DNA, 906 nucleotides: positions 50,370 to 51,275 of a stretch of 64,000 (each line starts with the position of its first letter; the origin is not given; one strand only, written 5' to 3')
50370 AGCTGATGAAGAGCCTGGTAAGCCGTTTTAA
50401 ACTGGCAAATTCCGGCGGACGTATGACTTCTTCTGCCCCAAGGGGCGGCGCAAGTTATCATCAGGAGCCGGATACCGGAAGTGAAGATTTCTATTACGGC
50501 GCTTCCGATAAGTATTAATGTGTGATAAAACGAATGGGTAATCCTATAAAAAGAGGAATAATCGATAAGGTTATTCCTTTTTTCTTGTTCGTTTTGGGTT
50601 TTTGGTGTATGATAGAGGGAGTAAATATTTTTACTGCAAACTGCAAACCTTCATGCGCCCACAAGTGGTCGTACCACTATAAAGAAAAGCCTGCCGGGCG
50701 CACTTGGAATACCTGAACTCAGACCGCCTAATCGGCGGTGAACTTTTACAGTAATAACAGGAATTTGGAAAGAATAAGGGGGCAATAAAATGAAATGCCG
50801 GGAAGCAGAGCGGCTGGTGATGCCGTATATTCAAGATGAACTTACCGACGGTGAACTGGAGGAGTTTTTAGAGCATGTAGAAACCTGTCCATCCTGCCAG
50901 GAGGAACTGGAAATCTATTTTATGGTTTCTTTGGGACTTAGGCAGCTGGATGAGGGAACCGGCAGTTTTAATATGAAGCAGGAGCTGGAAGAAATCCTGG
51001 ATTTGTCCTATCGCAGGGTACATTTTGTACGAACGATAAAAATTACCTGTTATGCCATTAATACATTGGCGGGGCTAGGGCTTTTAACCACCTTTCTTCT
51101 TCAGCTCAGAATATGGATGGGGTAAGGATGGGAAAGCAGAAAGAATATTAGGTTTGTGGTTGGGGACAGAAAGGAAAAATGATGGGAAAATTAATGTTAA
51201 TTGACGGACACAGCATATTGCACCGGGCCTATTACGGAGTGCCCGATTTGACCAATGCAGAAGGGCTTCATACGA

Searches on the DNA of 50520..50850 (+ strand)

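Call 7: search_rna_families(source=window, start=50520, end=50850, threshold=evalue, max_evalue=10, show_alignments=3)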
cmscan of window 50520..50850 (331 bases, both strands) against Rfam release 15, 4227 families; matches with E-value up to 10: 4.
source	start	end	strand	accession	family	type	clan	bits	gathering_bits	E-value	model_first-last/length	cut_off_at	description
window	50549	50587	+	RF04344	Plastid-psbA-3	Cis-reg;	CL00153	25.6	48.4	0.012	1-57/57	no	Plastid-psbA-3 3UTR RNA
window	50547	50588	-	RF04352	Plastid-psbA-4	Cis-reg;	CL00153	24.4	56.8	0.044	1-61/61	no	Plastid-psbA-4 3UTR RNA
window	50542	50617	-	RF01623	ceN23-1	Gene; sRNA;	-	16.1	40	2.6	1-100/100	no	Caenorhabditis sRNA ceN23-1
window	50701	50751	+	RF02054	STnc420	Gene; sRNA;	-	13.5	70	9.9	1-58/58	no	Salmonella enterica sRNA STnc420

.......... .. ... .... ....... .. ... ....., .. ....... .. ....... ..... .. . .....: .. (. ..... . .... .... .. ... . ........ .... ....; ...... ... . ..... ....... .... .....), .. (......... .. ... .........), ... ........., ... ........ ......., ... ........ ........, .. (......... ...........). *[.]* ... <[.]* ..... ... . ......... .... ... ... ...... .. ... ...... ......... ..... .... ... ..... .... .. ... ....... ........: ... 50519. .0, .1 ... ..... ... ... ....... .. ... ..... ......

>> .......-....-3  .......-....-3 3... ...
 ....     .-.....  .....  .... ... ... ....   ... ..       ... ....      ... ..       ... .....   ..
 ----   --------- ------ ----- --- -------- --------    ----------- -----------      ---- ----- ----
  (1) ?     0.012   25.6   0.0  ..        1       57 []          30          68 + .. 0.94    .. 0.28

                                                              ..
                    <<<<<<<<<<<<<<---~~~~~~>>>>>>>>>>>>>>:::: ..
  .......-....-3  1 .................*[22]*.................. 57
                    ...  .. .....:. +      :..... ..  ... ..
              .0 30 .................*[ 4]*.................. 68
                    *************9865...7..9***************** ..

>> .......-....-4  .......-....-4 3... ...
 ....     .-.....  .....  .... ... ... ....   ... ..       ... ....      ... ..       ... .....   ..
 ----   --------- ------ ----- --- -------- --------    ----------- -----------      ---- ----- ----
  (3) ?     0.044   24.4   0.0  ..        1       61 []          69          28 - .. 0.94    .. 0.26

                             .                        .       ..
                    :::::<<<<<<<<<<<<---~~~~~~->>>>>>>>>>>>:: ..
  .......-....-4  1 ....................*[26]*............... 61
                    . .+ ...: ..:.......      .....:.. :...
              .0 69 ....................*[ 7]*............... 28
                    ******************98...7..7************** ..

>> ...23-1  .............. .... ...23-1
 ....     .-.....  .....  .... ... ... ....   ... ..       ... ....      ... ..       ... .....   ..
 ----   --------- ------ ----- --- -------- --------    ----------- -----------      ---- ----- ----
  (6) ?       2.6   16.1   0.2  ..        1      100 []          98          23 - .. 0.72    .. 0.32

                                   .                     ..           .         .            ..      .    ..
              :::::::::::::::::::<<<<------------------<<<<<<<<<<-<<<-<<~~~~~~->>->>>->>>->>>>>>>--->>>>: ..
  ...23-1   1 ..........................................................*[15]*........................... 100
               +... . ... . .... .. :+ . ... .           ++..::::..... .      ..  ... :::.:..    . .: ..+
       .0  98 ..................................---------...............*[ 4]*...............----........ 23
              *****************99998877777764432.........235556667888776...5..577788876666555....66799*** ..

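Call 51: search_dna_similar(query=window:50641-50762:+, collection=plasmids, mode=distant, max_evalue=0.01)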
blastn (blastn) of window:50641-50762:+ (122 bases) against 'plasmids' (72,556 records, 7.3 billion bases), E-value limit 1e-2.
No match.

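Call 52: search_dna_similar(query=window:50641-50762:+, collection=phages, mode=distant, max_evalue=0.01)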
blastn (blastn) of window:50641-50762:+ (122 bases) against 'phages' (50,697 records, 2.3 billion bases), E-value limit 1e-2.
No match.

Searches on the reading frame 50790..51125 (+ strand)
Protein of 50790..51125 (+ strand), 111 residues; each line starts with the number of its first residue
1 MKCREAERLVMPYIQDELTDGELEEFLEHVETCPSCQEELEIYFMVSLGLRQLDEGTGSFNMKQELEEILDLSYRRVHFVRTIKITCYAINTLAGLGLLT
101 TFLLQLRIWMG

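Call 9: search_protein_families(library=pfam, proteins=[window:50790-51125:+])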
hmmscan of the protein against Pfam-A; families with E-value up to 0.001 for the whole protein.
window:50790-51125:+ (111 aa): 1 family
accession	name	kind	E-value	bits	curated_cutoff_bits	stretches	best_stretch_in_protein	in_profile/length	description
PF13490.11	zf-HC2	-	8.1e-10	39.1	22.2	1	3-37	1-35/35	Putative zinc-finger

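Call 14: find_homologous_proteins(query=window:50790-51125:+)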
Query window:50790-51125:+ (111 aa): 69 proteins with E <= 0.001 among 90 candidates.
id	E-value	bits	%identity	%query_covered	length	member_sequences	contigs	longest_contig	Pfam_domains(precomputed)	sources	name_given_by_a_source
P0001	1.3e-63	230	95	100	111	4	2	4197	PF13490.12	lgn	-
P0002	2.0e-60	219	88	100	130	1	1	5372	PF13490.12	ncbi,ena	-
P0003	5.8e-60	218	87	100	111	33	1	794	PF13490.12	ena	-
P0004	6.0e-56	205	82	100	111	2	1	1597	PF13490.12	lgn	-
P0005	2.9e-55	203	82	99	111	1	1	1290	PF13490.12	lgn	-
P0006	5.8e-55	202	83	99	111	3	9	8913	PF13490.12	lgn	-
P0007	1.1e-53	198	80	98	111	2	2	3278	PF13490.12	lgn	-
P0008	6.5e-53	195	79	99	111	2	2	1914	PF13490.12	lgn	-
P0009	2.7e-52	193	80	98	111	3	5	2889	PF13490.12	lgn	-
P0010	1.4e-47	178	75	98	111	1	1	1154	PF13490.12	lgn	-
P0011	1.4e-46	175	78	100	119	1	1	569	PF13490.12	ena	-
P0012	4.7e-46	173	73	99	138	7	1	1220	PF13490.12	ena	-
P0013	2.0e-43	165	70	99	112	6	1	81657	PF13490.12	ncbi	-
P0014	2.2e-43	165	68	99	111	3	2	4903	PF13490.12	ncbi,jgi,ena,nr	ncbi:MAG: zf-HC2 domain-containing protein [Lachnospiraceae bacterium]|jgi:hypothetical protein|nr:z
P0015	2.3e-43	165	69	98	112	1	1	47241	PF13490.12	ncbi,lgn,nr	ncbi:MAG: zf-HC2 domain-containing protein [Lachnospiraceae bacterium]|nr:zf-HC2 domain-containing p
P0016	2.6e-43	164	69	99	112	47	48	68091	PF13490.12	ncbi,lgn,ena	-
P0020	1.3e-40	156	66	98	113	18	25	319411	PF13490.12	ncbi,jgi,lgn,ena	jgi:hypothetical protein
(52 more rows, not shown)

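Call 15: find_encoding_contigs(protein=P0006, flank=3000, max_places=3)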
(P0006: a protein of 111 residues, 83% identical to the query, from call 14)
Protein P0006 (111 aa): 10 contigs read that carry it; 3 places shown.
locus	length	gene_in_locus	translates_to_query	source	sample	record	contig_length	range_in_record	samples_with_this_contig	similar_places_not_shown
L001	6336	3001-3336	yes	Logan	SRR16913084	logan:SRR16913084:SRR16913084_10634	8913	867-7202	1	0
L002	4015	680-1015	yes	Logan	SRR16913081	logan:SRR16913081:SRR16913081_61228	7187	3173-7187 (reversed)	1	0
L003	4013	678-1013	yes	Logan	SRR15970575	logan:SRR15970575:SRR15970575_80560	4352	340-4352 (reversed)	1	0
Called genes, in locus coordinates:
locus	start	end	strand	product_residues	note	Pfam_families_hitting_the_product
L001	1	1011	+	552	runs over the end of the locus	PF13682:CZB, PF00672:HAMP, PF18947:HAMP_2 (faint), PF00015:MCPsignal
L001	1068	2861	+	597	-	PF12729:4HB_MCP_1, PF00672:HAMP, PF00015:MCPsignal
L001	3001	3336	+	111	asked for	PF13490:zf-HC2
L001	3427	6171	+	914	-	PF02739:5_3_exonuc_N, PF01367:5_3_exonuc, PF00476:DNA_pol_A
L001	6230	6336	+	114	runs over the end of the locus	-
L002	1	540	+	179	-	?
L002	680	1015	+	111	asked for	PF13490:zf-HC2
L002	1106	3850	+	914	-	PF02739:5_3_exonuc_N, PF01367:5_3_exonuc, PF00476:DNA_pol_A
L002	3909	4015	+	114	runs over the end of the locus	-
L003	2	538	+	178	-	?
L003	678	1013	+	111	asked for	PF13490:zf-HC2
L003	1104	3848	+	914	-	PF02739:5_3_exonuc_N, PF01367:5_3_exonuc, PF00476:DNA_pol_A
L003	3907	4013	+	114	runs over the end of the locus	-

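Call 16: find_encoding_contigs(protein=P0016, flank=3000, max_places=3)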
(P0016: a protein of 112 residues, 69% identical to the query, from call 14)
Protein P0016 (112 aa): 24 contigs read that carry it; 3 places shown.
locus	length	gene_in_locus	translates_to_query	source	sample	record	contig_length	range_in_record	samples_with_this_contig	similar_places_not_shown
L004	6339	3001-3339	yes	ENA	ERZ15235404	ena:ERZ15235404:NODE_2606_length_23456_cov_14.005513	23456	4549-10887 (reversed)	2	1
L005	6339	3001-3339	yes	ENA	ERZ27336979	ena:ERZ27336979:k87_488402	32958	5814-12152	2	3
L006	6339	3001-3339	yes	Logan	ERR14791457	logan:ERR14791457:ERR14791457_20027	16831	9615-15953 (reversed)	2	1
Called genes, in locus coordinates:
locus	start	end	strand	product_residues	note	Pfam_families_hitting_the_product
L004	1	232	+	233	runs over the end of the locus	PF00132:Hexapep (faint), PF25084:LbH_EIF2B (weak), PF25087:GMPPB_C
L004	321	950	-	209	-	PF14681:UPRTase, PF00156:Pribosyltran (weak)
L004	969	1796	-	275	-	-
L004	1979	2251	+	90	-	PF01475:FUR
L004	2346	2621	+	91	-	PF00708:Acylphosphatase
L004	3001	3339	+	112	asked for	PF13490:zf-HC2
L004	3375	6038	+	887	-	PF02739:5_3_exonuc_N, PF01367:5_3_exonuc, PF00476:DNA_pol_A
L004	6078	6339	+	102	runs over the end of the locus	-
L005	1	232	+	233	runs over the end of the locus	PF00132:Hexapep (faint), PF25084:LbH_EIF2B (weak), PF25087:GMPPB_C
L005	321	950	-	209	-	PF14681:UPRTase, PF00156:Pribosyltran (weak)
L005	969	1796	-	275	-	-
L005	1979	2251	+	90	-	PF01475:FUR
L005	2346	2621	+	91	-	PF00708:Acylphosphatase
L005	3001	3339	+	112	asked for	PF13490:zf-HC2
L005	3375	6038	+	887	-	PF02739:5_3_exonuc_N, PF01367:5_3_exonuc, PF00476:DNA_pol_A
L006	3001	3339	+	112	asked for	PF13490:zf-HC2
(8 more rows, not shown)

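Call 17: find_encoding_contigs(protein=P0020, flank=3000, max_places=3)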
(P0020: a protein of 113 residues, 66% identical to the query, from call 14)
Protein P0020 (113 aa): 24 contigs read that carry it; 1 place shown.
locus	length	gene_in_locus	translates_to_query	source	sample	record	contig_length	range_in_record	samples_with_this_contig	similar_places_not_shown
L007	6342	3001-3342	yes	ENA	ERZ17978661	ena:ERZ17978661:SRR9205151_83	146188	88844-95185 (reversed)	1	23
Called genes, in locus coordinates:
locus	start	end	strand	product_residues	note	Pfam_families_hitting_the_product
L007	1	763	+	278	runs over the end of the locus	PF01063:Aminotran_4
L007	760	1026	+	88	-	PF00708:Acylphosphatase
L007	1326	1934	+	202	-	PF01226:Form_Nir_trans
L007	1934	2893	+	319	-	PF13930:Endonuclea_NS_2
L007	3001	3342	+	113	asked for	PF13490:zf-HC2 (weak)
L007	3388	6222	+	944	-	PF02739:5_3_exonuc_N, PF01367:5_3_exonuc, PF00476:DNA_pol_A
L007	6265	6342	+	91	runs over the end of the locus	-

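Call 31: find_encoding_contigs(protein=P0001, flank=1500, max_places=2)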
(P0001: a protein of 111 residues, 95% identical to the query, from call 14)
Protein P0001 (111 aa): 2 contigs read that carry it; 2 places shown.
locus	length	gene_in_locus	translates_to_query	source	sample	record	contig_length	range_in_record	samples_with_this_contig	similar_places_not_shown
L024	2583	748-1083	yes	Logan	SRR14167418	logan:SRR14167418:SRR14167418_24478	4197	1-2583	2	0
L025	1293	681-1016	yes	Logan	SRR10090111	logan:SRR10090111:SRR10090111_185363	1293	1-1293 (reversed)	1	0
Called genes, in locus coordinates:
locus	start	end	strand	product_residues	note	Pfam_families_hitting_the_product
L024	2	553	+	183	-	?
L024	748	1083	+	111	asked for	PF13490:zf-HC2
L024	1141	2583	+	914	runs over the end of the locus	PF02739:5_3_exonuc_N, PF01367:5_3_exonuc, PF00476:DNA_pol_A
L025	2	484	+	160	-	?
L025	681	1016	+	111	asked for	PF13490:zf-HC2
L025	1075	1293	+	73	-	?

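Call 32: find_encoding_contigs(protein=P0002, flank=1500, max_places=2)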
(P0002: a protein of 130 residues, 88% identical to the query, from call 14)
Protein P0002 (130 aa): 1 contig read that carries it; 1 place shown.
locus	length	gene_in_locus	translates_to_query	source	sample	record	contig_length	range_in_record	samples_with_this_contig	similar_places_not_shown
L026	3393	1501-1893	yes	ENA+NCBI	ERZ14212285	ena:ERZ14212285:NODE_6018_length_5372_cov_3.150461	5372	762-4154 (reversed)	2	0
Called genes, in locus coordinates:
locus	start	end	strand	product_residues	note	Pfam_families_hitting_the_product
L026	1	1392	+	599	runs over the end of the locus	PF02203:TarH (weak), PF12729:4HB_MCP_1, PF00672:HAMP, PF00015:MCPsignal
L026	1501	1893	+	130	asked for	PF13490:zf-HC2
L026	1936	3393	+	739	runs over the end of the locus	?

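Call 33: find_encoding_contigs(protein=P0004, flank=1500, max_places=2)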
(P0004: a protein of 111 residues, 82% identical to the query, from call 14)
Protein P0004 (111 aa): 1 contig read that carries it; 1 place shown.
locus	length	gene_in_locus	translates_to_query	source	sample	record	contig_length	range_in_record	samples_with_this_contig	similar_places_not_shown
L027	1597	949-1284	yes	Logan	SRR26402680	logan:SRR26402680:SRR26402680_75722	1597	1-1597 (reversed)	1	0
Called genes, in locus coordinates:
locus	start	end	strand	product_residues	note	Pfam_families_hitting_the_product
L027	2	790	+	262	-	?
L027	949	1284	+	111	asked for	PF13490:zf-HC2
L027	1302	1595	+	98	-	?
